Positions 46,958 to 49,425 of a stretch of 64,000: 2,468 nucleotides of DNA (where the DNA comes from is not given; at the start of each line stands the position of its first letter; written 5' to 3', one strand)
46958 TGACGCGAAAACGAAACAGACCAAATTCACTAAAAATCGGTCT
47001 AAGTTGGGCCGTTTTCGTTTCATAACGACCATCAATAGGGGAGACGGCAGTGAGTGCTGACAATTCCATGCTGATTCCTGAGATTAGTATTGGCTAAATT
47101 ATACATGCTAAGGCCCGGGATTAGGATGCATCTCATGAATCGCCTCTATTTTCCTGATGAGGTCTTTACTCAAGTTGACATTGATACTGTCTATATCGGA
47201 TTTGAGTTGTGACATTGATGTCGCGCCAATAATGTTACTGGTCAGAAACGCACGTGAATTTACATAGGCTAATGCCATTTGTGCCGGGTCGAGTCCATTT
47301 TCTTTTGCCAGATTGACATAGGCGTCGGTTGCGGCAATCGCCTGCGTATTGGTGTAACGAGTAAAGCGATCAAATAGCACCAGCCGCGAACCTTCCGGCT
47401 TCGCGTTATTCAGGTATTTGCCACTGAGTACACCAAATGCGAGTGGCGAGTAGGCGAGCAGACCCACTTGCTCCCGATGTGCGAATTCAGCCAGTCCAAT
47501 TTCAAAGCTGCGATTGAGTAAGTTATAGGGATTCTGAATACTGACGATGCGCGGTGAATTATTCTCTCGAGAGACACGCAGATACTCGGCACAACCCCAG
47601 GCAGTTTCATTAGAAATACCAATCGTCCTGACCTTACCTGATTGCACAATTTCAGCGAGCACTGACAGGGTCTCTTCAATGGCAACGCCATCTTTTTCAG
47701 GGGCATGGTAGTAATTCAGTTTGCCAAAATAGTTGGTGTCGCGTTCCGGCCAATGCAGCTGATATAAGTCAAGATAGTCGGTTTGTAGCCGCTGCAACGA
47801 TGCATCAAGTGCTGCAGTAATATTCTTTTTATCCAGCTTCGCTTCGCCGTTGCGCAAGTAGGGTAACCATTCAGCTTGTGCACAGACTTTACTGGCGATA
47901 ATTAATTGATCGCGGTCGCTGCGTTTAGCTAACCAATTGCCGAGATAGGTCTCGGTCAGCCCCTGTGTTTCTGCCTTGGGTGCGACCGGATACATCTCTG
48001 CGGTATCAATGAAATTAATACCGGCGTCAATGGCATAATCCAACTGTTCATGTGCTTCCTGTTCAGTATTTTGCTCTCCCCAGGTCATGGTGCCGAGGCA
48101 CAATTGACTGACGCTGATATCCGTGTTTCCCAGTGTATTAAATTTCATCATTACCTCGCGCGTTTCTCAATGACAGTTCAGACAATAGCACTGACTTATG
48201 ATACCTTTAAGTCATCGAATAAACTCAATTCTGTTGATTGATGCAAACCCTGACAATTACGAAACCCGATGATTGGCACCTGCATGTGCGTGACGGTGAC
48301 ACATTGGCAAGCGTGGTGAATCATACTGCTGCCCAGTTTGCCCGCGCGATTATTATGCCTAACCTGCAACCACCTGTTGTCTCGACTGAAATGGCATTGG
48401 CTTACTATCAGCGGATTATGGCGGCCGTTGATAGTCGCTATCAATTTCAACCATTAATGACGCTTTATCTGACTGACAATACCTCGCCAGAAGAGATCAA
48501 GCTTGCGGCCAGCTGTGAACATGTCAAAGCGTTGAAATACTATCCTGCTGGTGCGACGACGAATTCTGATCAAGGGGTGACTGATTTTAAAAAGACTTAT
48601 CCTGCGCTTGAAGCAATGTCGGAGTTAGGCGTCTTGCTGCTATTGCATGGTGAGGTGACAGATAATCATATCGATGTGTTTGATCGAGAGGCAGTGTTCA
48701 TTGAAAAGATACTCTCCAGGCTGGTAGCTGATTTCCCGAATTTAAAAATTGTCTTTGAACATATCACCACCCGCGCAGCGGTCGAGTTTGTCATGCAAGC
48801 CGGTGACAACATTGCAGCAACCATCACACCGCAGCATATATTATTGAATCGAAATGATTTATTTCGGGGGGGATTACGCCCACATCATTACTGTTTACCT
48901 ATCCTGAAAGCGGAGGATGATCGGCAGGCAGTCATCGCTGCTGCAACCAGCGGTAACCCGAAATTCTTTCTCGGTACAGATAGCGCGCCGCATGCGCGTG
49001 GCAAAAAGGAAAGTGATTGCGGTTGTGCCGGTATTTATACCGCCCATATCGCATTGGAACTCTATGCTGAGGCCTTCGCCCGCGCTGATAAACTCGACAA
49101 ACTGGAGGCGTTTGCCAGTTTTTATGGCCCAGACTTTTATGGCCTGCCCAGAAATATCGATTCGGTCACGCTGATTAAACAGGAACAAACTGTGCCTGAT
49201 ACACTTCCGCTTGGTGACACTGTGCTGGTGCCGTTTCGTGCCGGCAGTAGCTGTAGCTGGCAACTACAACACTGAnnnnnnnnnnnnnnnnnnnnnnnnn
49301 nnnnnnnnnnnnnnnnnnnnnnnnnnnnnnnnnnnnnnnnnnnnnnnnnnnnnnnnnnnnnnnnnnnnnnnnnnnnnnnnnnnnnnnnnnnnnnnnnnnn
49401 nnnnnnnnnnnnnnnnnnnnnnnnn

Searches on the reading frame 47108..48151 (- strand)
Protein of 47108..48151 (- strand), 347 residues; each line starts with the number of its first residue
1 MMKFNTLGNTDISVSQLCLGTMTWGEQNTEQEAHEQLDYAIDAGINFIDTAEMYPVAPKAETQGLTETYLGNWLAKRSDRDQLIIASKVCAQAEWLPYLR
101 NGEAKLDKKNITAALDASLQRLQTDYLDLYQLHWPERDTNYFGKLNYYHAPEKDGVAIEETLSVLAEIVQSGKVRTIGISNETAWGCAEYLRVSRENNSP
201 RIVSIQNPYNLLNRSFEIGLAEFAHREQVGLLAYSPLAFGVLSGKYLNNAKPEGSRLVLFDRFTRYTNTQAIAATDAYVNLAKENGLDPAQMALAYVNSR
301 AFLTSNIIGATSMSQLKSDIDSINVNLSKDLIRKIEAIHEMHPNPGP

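Call 64: search_protein_families(library=pfam, proteins=[window:47108-48151:-], max_evalue=0.00001)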
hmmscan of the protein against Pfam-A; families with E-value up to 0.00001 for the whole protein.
window:47108-48151:- (347 aa): 1 family
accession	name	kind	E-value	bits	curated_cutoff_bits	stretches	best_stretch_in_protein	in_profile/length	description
PF00248.27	Aldo_ket_red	-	3.4e-71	240.2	24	1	17-339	2-290/291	Aldo/keto reductase family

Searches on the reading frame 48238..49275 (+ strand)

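Call 64: search_protein_families(library=pfam, proteins=[window:48238-49275:+], max_evalue=0.00001)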
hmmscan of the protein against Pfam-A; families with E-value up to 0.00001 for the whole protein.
window:48238-49275:+ (345 aa): 1 family
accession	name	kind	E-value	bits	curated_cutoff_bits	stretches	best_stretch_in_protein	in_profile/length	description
PF01979.26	Amidohydro_1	-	2.6e-14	53.7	25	1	12-312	8-309/345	Amidohydrolase family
